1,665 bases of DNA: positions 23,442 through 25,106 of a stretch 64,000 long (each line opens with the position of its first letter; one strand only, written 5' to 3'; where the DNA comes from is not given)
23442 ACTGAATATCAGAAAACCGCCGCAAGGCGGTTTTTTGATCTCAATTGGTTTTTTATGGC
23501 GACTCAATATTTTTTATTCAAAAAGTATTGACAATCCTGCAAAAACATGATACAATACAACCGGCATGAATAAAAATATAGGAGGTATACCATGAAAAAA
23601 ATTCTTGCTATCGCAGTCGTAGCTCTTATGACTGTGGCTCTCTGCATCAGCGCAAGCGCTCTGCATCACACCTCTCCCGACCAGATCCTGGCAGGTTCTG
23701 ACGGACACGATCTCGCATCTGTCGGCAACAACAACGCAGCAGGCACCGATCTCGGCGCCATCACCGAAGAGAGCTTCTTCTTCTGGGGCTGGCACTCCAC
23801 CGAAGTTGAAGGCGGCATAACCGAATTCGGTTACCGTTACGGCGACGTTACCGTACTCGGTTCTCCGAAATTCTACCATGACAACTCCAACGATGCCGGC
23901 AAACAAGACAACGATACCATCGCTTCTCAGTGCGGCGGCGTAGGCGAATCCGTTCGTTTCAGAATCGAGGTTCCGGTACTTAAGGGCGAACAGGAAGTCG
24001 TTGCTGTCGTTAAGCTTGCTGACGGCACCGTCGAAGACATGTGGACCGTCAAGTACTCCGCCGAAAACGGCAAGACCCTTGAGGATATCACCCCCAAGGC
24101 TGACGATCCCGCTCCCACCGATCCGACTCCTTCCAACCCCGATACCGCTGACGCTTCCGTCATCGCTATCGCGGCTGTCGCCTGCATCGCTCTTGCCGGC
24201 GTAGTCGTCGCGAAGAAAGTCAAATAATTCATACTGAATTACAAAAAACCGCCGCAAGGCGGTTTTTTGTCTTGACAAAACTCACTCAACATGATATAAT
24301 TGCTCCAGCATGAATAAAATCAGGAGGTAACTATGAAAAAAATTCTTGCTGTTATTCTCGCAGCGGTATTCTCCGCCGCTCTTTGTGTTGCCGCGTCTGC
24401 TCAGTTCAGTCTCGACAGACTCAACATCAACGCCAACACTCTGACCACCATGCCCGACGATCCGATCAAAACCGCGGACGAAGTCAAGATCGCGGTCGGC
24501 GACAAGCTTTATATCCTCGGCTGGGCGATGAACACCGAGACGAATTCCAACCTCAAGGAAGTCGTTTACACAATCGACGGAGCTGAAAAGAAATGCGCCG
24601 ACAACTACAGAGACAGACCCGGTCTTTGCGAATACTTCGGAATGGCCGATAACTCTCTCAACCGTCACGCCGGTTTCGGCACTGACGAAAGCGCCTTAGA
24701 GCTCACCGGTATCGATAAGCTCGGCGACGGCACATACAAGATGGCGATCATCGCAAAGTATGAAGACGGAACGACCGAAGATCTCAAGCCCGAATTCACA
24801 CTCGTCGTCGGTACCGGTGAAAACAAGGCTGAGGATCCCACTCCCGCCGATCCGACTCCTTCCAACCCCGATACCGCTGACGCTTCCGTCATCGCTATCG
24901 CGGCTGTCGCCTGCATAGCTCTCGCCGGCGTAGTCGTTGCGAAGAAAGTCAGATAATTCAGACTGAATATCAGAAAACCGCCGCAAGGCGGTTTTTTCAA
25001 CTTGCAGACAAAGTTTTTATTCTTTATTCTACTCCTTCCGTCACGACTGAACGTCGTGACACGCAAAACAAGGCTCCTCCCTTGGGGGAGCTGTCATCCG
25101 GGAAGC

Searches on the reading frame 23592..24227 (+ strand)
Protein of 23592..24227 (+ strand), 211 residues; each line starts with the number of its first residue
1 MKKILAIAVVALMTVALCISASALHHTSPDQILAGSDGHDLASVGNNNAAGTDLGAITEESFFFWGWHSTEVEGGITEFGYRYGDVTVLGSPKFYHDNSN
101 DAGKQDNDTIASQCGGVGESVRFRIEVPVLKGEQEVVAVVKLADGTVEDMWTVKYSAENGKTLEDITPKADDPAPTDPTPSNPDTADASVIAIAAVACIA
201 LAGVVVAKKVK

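Call 3: search_protein_families(library=ncbifam, proteins=[window:23592-24227:+], max_evalue=10)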
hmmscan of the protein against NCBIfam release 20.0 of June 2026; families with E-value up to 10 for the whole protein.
window:23592-24227:+ (211 aa): 3 families
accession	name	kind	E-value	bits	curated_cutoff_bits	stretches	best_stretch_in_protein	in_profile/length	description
NF053838.1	hit_Bd0108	equivalog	0.033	14.7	40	1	1-55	1-53/94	predatory lifecycle switch protein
NF041742.1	WGxxGxxG_fam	subfamily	0.12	12.9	35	1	1-67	1-54/69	WGxxGxxG family protein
NF058571.1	GVDTG_CTERM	domain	1.5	9.2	29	1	188-208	22-42/44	GVDTG sorting domain-containing protein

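Call 4: search_protein_families(library=pfam, proteins=[window:23592-24227:+], max_evalue=10)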
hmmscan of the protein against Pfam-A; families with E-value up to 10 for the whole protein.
window:23592-24227:+ (211 aa): 1 family
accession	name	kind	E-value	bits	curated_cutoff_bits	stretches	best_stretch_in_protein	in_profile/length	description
PF00764.25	Arginosuc_synth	-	0.12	12.9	27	1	82-160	83-160/162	Arginosuccinate synthase N-terminal HUP domain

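Call 11: find_homologous_proteins(query=window:23592-24227:+, max_evalue=0.01)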
Query window:23592-24227:+ (211 aa): 172 proteins with E <= 0.01 among 1661 candidates; the best 120 are listed.
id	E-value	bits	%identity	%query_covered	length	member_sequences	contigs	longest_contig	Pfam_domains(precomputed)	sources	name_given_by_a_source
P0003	2.0e-128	444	95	100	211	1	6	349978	-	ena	-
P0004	2.7e-127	440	95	100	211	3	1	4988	-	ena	-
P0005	9.5e-126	435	94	100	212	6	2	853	-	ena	-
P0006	3.4e-121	421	92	100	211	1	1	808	-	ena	-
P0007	1.8e-120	418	92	100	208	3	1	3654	-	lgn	-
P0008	1.3e-109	383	86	100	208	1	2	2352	-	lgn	-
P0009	4.3e-103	361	82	100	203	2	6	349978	-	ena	-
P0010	9.8e-103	360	82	100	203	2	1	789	-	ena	-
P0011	2.7e-98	346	81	100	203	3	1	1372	-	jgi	-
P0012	7.4e-79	282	65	87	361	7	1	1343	-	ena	-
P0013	1.1e-78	282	95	63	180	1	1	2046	-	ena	-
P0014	6.4e-76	273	65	94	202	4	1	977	-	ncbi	-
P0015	1.4e-75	272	69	100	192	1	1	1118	-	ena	-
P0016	6.4e-75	269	69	84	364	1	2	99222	-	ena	-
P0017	1.1e-74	269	64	100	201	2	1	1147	-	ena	-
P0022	2.4e-53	199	59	76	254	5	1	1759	-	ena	-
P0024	2.6e-53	199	57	82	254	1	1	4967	-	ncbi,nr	ncbi:MAG: hypothetical protein IKH51_01805 [Clostridia bacterium]|nr:hypothetical protein [Clostridi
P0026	3.7e-53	198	43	100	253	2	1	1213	-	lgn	-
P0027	5.0e-50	188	56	80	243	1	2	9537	-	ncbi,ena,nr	ncbi:MAG: hypothetical protein J5879_10075 [Clostridia bacterium]|nr:hypothetical protein [Clostridi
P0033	1.1e-42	164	46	100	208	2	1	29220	-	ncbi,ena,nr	ncbi:MAG: hypothetical protein J5879_08700 [Clostridia bacterium]|nr:hypothetical protein [Clostridi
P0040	9.7e-41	158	45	100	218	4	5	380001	-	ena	-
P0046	3.1e-39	153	41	100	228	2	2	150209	-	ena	-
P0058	2.7e-18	85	40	100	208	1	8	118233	-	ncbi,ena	-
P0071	5.7e-14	70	35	100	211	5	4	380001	-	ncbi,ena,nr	ncbi:MAG: hypothetical protein IJT49_10330 [Clostridia bacterium]|nr:hypothetical protein [Clostridi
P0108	1.8e-10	59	27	82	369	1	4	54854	-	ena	-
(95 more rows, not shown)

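Call 13: find_encoding_contigs(protein=window:23592-24227:+, flank=10000, max_places=6)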
Protein window:23592-24227:+ (211 aa): no gene with exactly this product is on record in the collection.

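Call 15: find_encoding_contigs(protein=P0040, flank=10000, max_places=4)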
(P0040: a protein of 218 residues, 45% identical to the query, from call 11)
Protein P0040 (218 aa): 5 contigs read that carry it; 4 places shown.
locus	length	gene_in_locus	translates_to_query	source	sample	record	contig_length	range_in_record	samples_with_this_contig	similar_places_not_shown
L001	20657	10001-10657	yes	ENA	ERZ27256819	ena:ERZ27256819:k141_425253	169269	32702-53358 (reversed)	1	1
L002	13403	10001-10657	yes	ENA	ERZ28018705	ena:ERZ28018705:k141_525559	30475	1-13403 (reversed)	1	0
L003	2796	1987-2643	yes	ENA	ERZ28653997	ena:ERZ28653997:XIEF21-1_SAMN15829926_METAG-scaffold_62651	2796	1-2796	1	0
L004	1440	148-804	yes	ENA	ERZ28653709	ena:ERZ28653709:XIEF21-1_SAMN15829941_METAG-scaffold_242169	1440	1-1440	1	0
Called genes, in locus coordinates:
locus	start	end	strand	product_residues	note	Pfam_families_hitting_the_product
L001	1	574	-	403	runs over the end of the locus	PF01790:LGT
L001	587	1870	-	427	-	PF00675:Peptidase_M16, PF05193:Peptidase_M16_C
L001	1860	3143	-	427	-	PF05193:Peptidase_M16_C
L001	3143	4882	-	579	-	PF00144:Beta-lactamase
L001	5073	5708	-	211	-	-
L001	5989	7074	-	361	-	PF13860:FlgD_ig (weak)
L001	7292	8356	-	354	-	-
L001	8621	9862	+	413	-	-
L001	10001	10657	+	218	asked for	-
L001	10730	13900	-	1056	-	PF00932:LTD, PF13290:CHB_HEX_C_1, PF13287:Fn3_assoc, PF08757:CotH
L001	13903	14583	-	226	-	PF16316:DUF4956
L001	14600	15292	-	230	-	PF09359:VTC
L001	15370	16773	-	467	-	PF00768:Peptidase_S11, PF07943:PBP5_C (weak)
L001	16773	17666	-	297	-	PF06574:FAD_syn, PF01687:Flavokinase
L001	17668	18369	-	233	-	PF02527:GidB, PF13847:Methyltransf_31, PF08241:Methyltransf_11 (weak), PF13649:Methyltransf_25 (weak)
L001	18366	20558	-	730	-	PF02463:SMC_N (faint), PF13476:AAA_23, PF13514:AAA_27 (faint)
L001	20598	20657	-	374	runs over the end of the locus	PF00149:Metallophos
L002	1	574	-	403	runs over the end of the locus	PF01790:LGT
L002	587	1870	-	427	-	PF00675:Peptidase_M16, PF05193:Peptidase_M16_C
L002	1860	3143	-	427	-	PF05193:Peptidase_M16_C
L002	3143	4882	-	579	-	PF00144:Beta-lactamase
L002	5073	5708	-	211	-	-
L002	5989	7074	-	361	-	PF13860:FlgD_ig (weak)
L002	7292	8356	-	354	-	-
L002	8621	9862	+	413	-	-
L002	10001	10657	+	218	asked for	-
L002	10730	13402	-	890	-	?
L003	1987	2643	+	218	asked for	-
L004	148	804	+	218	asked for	-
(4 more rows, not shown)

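Call 16: find_encoding_contigs(protein=P0046, flank=10000, max_places=3)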
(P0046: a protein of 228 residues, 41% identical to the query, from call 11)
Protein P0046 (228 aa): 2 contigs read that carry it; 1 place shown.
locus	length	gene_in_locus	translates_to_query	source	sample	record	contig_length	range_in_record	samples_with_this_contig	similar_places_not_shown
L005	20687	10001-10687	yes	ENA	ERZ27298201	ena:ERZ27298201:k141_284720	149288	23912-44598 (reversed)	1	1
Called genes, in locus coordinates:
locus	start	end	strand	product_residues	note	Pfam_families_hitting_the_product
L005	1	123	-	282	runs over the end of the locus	PF00763:THF_DHG_CYH, PF02882:THF_DHG_CYH_C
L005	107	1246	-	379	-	PF01790:LGT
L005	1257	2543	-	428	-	PF00675:Peptidase_M16, PF05193:Peptidase_M16_C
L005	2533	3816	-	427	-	PF05193:Peptidase_M16_C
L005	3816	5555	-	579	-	PF00144:Beta-lactamase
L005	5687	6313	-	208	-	-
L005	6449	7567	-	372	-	-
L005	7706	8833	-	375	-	-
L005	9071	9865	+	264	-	-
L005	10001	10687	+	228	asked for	-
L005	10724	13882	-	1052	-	PF00932:LTD, PF26342:TP_1001_2nd (faint), PF00932:LTD, PF13290:CHB_HEX_C_1, PF13287:Fn3_assoc, PF08757:CotH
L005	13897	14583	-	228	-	PF16316:DUF4956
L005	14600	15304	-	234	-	PF09359:VTC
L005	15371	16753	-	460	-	PF00768:Peptidase_S11, PF07943:PBP5_C (weak)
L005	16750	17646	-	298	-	PF06574:FAD_syn, PF01467:CTP_transf_like (weak), PF01687:Flavokinase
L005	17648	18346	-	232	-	PF02527:GidB, PF13847:Methyltransf_31, PF08241:Methyltransf_11 (weak), PF13649:Methyltransf_25 (weak)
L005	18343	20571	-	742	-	PF02463:SMC_N (faint), PF13175:AAA_15, PF13476:AAA_23, PF13514:AAA_27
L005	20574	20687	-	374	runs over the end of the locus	PF00149:Metallophos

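Call 35: list_cluster_members(proteins=[P0071, P0033, P0024, P0133, P0149, P0201, P0229, P0239, P0230, P0058])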
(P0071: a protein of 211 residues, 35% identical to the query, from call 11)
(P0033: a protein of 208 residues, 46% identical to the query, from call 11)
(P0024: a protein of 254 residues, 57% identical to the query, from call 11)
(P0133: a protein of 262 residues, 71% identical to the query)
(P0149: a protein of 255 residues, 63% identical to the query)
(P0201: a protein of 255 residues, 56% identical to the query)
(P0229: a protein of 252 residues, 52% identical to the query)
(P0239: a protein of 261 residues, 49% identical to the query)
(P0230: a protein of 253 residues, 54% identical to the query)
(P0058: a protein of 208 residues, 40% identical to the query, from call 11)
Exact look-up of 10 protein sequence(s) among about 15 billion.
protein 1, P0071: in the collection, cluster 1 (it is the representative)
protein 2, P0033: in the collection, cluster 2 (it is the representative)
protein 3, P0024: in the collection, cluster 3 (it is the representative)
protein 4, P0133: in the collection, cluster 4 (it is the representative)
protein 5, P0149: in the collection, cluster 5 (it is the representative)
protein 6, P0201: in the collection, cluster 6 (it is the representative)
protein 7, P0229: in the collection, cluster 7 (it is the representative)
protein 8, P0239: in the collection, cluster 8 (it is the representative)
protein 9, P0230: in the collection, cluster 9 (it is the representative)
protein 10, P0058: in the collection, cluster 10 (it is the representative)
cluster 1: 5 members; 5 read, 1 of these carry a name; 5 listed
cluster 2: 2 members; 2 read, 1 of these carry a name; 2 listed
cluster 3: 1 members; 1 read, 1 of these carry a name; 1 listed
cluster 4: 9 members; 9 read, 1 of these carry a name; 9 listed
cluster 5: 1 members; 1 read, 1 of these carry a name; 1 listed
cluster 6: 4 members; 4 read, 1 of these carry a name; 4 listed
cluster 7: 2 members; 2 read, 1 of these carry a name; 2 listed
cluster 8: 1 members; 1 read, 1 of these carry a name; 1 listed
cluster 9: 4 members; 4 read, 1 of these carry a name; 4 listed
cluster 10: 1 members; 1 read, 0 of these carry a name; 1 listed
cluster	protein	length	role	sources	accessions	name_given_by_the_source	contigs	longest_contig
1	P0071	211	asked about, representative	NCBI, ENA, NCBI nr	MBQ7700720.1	MAG: hypothetical protein IJT49_10330 [Clostridia bacterium] | hypothetical protein [Clostridia bacterium]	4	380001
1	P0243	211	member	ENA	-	-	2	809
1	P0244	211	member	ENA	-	-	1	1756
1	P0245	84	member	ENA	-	-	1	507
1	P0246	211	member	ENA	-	-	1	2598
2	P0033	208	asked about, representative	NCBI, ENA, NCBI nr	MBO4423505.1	MAG: hypothetical protein J5879_08700 [Clostridia bacterium] | hypothetical protein [Clostridia bacterium]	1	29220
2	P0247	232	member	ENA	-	-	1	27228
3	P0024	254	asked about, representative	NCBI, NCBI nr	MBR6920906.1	MAG: hypothetical protein IKH51_01805 [Clostridia bacterium] | hypothetical protein [Clostridia bacterium]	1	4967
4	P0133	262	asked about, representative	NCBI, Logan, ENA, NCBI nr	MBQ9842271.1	MAG: class B sortase [Clostridia bacterium] | class B sortase [Clostridia bacterium]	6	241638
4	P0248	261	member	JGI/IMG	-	-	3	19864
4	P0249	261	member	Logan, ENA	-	-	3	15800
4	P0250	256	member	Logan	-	-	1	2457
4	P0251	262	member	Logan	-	-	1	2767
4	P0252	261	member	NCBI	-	-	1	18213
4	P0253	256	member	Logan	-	-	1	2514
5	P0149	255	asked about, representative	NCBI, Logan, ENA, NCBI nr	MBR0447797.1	MAG: class B sortase [Clostridia bacterium] | class B sortase [Clostridia bacterium]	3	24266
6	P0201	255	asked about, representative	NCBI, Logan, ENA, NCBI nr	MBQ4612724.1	MAG: class B sortase [Clostridia bacterium] | class B sortase [Clostridia bacterium]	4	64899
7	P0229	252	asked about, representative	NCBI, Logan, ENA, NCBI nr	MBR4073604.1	MAG: class B sortase [Clostridia bacterium] | class B sortase [Clostridia bacterium]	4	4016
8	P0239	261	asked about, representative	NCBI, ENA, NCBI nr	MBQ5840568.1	MAG: class B sortase [Clostridia bacterium] | class B sortase [Clostridia bacterium]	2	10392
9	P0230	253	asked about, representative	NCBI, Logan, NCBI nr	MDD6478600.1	MAG: class B sortase [Oscillospiraceae bacterium] | class B sortase [Oscillospiraceae bacterium]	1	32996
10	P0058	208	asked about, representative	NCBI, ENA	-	-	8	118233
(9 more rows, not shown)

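Call 48: find_encoding_contigs(protein=P0108, flank=10000, max_places=2)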
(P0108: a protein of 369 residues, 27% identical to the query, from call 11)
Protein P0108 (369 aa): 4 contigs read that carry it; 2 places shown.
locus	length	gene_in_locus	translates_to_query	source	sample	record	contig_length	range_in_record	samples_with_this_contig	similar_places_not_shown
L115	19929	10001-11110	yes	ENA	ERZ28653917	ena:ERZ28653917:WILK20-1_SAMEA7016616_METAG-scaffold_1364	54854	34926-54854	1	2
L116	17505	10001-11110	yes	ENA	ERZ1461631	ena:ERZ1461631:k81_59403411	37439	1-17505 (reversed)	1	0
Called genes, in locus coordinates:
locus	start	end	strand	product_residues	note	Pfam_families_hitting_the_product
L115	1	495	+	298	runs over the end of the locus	PF06574:FAD_syn, PF01467:CTP_transf_like, PF01687:Flavokinase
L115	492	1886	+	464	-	PF00768:Peptidase_S11, PF13354:Beta-lactamase2 (weak), PF07943:PBP5_C (weak)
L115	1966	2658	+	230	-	PF09359:VTC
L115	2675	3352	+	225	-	PF16316:DUF4956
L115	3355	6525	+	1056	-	PF00932:LTD, PF26342:TP_1001_2nd (faint), PF00932:LTD, PF13290:CHB_HEX_C_1, PF13287:Fn3_assoc, PF08757:CotH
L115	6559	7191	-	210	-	-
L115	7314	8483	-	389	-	-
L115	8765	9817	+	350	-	-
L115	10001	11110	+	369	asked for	-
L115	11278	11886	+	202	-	-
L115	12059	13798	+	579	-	PF00144:Beta-lactamase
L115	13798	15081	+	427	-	PF05193:Peptidase_M16_C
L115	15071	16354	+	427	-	PF00675:Peptidase_M16, PF05193:Peptidase_M16_C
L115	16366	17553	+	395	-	PF01790:LGT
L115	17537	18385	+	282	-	PF00763:THF_DHG_CYH, PF02882:THF_DHG_CYH_C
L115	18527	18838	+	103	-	PF00829:Ribosomal_L21p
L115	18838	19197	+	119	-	PF04327:Peptidase_Prp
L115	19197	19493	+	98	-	PF01016:Ribosomal_L27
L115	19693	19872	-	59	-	-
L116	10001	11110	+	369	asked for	-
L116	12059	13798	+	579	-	PF00144:Beta-lactamase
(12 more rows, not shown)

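Call 52: search_protein_families(library=ncbifam, proteins=[P0026, P0024, P0027, P0022], max_evalue=1)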
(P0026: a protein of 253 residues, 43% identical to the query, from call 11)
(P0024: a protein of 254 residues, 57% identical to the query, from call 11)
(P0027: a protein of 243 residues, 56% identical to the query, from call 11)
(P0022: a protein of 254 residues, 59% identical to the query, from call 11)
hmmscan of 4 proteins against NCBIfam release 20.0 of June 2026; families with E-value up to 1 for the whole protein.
P0026 (253 aa): 10 families
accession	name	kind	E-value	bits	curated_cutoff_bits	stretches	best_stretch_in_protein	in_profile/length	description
NF033483.0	PknB_PASTA_kin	equivalog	0.00047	19.3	450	1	166-247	277-356/563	Stk1 family PASTA domain-containing Ser/Thr kinase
NF053819.1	EF0750_LPXTG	subfamily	0.0036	17.8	47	1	180-242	38-99/105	EF2685/EF0750 family sortase-dependent surface protein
TIGR03503.1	TIGR03503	hypoth_equivalog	0.0069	15.4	305.6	1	188-252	312-373/374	TIGR03503 family protein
NF039170.1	SdrH_fam_CTERM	subfamily_domain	0.02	14.9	50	1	188-251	98-163/163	SdrH family protein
TIGR03656.1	IsdC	equivalog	0.056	13.2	155.85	1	174-244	142-210/219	heme uptake protein IsdC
NF007540.1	PRK10153.1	equivalog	0.14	11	400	1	171-250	108-190/516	lysine decarboxylation/transport transcriptional activator CadC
NF041742.1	WGxxGxxG_fam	subfamily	0.15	12.7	35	1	1-67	1-54/69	WGxxGxxG family protein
TIGR01620.2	hyp_HI0043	subfamily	0.16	11.5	160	1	171-244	8-80/329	TIGR01620 family protein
NF041335.1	surf_glcprot_Halo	equivalog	0.23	9.5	1100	1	150-243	761-857/862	ArtA-dependent S-layer glycoprotein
TIGR00939.1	2a57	subfamily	0.45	9.2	297.5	1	168-244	211-288/439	nucleoside Transporter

P0024 (254 aa): 8 families
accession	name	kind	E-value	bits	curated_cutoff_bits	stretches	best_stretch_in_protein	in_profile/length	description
NF033483.0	PknB_PASTA_kin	equivalog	0.0015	17.7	450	1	171-248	277-355/563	Stk1 family PASTA domain-containing Ser/Thr kinase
NF041335.1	surf_glcprot_Halo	equivalog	0.0031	15.6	1100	1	144-246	755-859/862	ArtA-dependent S-layer glycoprotein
NF039170.1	SdrH_fam_CTERM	subfamily_domain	0.019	15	50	1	186-252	99-163/163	SdrH family protein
TIGR00605.2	rad4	subfamily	0.022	13.4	400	1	151-248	42-141/683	XPC/Rad4 family nucleotide excision DNA repair protein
NF005411.0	PRK06975.1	equivalog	0.022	13.1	414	1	171-247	269-345/660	fused uroporphyrinogen-III synthase HemD/membrane protein HemX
TIGR03656.1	IsdC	equivalog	0.046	13.5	155.85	1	170-246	134-212/219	heme uptake protein IsdC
NF007487.1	PRK10081.1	equivalog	0.067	12.9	94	1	2-24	3-24/48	lipoprotein toxin entericidin B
NF041742.1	WGxxGxxG_fam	subfamily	0.43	11.2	35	1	1-43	1-33/69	WGxxGxxG family protein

P0027 (243 aa): 7 families
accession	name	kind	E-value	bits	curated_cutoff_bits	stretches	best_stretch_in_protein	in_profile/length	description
NF033483.0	PknB_PASTA_kin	equivalog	0.01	14.9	450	1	171-238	289-355/563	Stk1 family PASTA domain-containing Ser/Thr kinase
TIGR03503.1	TIGR03503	hypoth_equivalog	0.017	14.1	305.6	1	174-243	311-373/374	TIGR03503 family protein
NF005411.0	PRK06975.1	equivalog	0.042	12.1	414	1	163-234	275-343/660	fused uroporphyrinogen-III synthase HemD/membrane protein HemX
NF007540.1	PRK10153.1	equivalog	0.11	11.3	400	1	167-239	116-188/516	lysine decarboxylation/transport transcriptional activator CadC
TIGR03927.1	T7SS_EssA_Firm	equivalog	0.24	11.3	32.45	1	176-237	86-146/151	type VII secretion protein EssA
NF004974.0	PRK06347.1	equivalog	0.61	9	701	1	137-212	32-106/592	1,4-beta-N-acetylmuramoylhydrolase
NF041335.1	surf_glcprot_Halo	equivalog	0.69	7.9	1100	1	157-237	779-858/862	ArtA-dependent S-layer glycoprotein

P0022 (254 aa): 5 families
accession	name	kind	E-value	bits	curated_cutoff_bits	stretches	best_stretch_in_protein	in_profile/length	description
NF033483.0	PknB_PASTA_kin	equivalog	0.00078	18.6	450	1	173-247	282-354/563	Stk1 family PASTA domain-containing Ser/Thr kinase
NF039170.1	SdrH_fam_CTERM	subfamily_domain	0.031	14.3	50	1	187-252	100-163/163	SdrH family protein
NF007487.1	PRK10081.1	equivalog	0.058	13.1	94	1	2-24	3-24/48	lipoprotein toxin entericidin B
TIGR03656.1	IsdC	equivalog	0.086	12.6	155.85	1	175-246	139-212/219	heme uptake protein IsdC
NF041742.1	WGxxGxxG_fam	subfamily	0.43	11.2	35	1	1-46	1-33/69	WGxxGxxG family protein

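Call 58: predict_structure(alignment_id=A6)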
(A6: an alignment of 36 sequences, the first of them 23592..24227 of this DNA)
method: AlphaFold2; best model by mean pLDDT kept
length: 211 residues; sequences in the alignment: 36
mean_pLDDT: 78.8   pTM: 0.67
mean pLDDT of the five models: 78.8, 78.0, 76.7, 76.6, 76.3
residues with pLDDT >= 90: 86; 70-90: 59; 50-70: 47; < 50: 19
segments of 3 or more residues with pLDDT < 50: 176-188
pLDDT, mean of each block of 10 residues (from residue 1): 76 70 74 94 86 96 93 89 95 68 61 68 94 97 93 97 87 48 43 64 67 49
secondary structure, 60 per line:
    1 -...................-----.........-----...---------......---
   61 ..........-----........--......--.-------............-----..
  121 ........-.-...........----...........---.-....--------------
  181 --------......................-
elements in order: H2-20 E26-34 E40-42 E52-57 E61-70 E76-83 E86-91 H102-113 E119-128 E132-142 E147-157 H163-166 H189-210

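Call 61: fold_search(model_id=the predicted structure, library=pdb)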
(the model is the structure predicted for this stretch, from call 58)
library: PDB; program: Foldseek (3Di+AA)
matches with E <= 10: 1903; with E <= 0.001: 2
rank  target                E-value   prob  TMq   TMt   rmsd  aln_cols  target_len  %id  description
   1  3r18                  6.1e-04  1.00  0.31  0.19   5.3       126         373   13  Chicken sulfite oxidase double mutant with altered activity and substrate affinity (released 2012-02-08)
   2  1ogp_A                8.9e-04  1.00  0.31  0.18   5.8       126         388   15  The crystal structure of plant sulfite oxidase provides insight into sulfite oxidation in plants and animals (released 2003-10-09)
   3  5k3x_B                1.2e-03  1.00  0.31  0.20  14.1       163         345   11  Crystal Structure of the sulfite dehydrogenase, SorT R78K mutant from Sinorhizobium meliloti (released 2017-05-24)
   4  1sox_A                2.0e-03  1.00  0.31  0.15   5.3       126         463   13  SULFITE OXIDASE FROM CHICKEN LIVER (released 1998-04-29)
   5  4pw3_A                2.0e-03  1.00  0.31  0.19  14.0       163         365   11  Crystal structure of the sulfite dehydrogenase SorT from Sinorhizobium meliloti (released 2015-06-03)
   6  5k3x_A                2.2e-03  0.99  0.31  0.20  14.1       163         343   11  Crystal Structure of the sulfite dehydrogenase, SorT R78K mutant from Sinorhizobium meliloti (released 2017-05-24)
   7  8s5s                  2.4e-03  1.00  0.31  0.18   4.9       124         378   12  Crystal structure of a Sulfite dehydrogenase from Thermus thermophilus (released 2024-11-27)
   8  2blf_A                2.9e-03  1.00  0.31  0.19   7.2       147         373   10  Sulfite dehydrogenase from Starkeya Novella (released 2005-04-28)
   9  6y0k                  3.1e-03  1.00  0.31  0.18   4.1       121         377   11  Sulfite oxidase from Thermus thermophilus with coordinated phosphate (released 2020-08-05)
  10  4pw3_B                3.3e-03  0.99  0.31  0.19  14.0       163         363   11  Crystal structure of the sulfite dehydrogenase SorT from Sinorhizobium meliloti (released 2015-06-03)
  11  2c9x_A                3.7e-03  1.00  0.31  0.18   4.9       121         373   12  Sulfite dehydrogenase from Starkeya Novella Y236F mutant (released 2006-08-16)
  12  2ca4_A                3.7e-03  1.00  0.30  0.18   5.0       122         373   11  Sulfite dehydrogenase from Starkeya Novella mutant (released 2007-02-20)
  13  1rho_C                5.1e-03  0.99  0.32  0.44   6.5       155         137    8  STRUCTURE OF RHO GUANINE NUCLEOTIDE DISSOCIATION INHIBITOR (released 1997-10-15)
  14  6r4m_B                5.1e-03  0.89  0.23  0.29   7.8       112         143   16  Crystal structure of S. cerevisia Niemann-Pick type C protein NPC2 (released 2019-09-25)
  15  5kwy_D                5.4e-03  0.99  0.31  0.45   7.5       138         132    6  Structure of human NPC1 middle lumenal domain bound to NPC2 (released 2016-08-24)
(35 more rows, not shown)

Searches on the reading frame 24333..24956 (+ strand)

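Call 3: search_protein_families(library=ncbifam, proteins=[window:24333-24956:+], max_evalue=10)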
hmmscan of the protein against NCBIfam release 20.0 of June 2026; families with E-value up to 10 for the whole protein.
window:24333-24956:+ (207 aa): 3 families
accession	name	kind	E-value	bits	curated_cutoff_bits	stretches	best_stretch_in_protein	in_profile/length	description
NF049866.1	outer_TDE1717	subfamily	0.17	11.8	135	1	1-31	1-36/210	TDE1717 family outer membrane beta-barrel protein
NF041742.1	WGxxGxxG_fam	subfamily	0.23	12.1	35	1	1-39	1-41/69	WGxxGxxG family protein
NF040942.2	hypo_ExtJ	equivalog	5.3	7.5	52.5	1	1-51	1-56/77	selenite/tellurite reduction operon protein ExtJ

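Call 4: search_protein_families(library=pfam, proteins=[window:24333-24956:+], max_evalue=10)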
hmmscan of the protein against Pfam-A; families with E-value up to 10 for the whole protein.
window:24333-24956:+ (207 aa): 0 families
